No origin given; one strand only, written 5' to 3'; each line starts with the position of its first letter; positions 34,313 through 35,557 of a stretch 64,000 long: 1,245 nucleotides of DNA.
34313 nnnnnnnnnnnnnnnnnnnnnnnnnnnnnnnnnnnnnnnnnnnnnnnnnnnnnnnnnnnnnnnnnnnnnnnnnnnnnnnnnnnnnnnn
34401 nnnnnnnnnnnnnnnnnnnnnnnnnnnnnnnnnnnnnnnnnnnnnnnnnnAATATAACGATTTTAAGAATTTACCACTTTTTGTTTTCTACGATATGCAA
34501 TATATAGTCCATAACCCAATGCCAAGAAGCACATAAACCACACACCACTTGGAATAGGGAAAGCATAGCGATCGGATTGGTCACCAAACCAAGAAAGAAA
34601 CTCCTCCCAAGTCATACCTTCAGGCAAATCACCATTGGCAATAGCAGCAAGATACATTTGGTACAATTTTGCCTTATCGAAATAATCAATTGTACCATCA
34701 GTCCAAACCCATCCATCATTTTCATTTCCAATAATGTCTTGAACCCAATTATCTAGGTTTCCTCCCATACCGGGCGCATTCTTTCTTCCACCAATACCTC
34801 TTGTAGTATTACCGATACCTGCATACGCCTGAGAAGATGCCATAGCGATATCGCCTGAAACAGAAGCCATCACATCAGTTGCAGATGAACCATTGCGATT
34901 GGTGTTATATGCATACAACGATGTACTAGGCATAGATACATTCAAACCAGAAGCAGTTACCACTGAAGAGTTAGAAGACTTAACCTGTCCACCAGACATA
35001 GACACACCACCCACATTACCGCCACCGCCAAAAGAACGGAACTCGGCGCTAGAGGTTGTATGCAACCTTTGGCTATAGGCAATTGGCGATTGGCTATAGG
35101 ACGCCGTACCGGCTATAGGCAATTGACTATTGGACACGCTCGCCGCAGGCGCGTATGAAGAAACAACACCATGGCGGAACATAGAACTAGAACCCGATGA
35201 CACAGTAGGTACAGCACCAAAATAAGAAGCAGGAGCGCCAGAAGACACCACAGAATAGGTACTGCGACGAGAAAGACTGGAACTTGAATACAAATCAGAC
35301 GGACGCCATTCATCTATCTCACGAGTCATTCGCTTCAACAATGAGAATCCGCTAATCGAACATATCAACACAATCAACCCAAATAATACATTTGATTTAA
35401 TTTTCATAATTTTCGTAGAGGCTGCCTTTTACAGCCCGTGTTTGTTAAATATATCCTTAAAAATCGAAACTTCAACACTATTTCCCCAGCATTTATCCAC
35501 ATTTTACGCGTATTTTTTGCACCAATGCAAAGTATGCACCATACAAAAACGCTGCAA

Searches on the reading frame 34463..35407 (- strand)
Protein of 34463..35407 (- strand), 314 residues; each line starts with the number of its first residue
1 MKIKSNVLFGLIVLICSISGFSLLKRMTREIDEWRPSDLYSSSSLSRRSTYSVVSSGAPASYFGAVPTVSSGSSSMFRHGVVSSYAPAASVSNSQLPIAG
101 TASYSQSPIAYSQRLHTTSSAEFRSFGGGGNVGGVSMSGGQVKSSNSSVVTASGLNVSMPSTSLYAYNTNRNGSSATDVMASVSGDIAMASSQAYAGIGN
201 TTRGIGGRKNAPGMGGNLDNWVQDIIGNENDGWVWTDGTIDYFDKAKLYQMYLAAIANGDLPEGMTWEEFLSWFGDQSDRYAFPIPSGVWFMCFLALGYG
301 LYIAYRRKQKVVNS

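Call 42: search_protein_families(library=pfam, proteins=[window:34463-35407:-], max_evalue=0.001)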
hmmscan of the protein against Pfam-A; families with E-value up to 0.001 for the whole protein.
window:34463-35407:- (314 aa): 0 families

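Call 59: find_homologous_proteins(query=window:34466-35407:-, max_evalue=0.00001)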
Query window:34466-35407:- (314 aa): 575 proteins with E <= 0.00001 among 6201 candidates; the best 120 are listed.
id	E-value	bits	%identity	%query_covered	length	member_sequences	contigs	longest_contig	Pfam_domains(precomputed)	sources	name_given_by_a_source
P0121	6.5e-187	638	93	100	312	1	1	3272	-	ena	-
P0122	1.5e-186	637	94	100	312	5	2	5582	-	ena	-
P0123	4.7e-181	619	90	100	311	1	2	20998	-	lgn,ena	-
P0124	2.0e-180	617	91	100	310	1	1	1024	-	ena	-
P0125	2.0e-179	614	90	100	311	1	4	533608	-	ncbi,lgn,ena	-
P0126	1.9e-178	611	89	100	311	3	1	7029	-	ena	-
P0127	8.8e-178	608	89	100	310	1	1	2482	-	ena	-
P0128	1.6e-176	604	91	100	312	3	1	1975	-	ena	-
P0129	1.2e-175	601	88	100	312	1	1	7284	-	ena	-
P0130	2.3e-175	601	89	100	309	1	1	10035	-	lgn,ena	-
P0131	4.5e-175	600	88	100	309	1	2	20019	-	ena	-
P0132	8.7e-175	599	88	100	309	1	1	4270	-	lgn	-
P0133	1.2e-174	598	88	100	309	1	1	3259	-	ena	-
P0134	1.5e-174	598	89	100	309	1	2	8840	-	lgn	-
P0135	3.9e-174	596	89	100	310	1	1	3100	-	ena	-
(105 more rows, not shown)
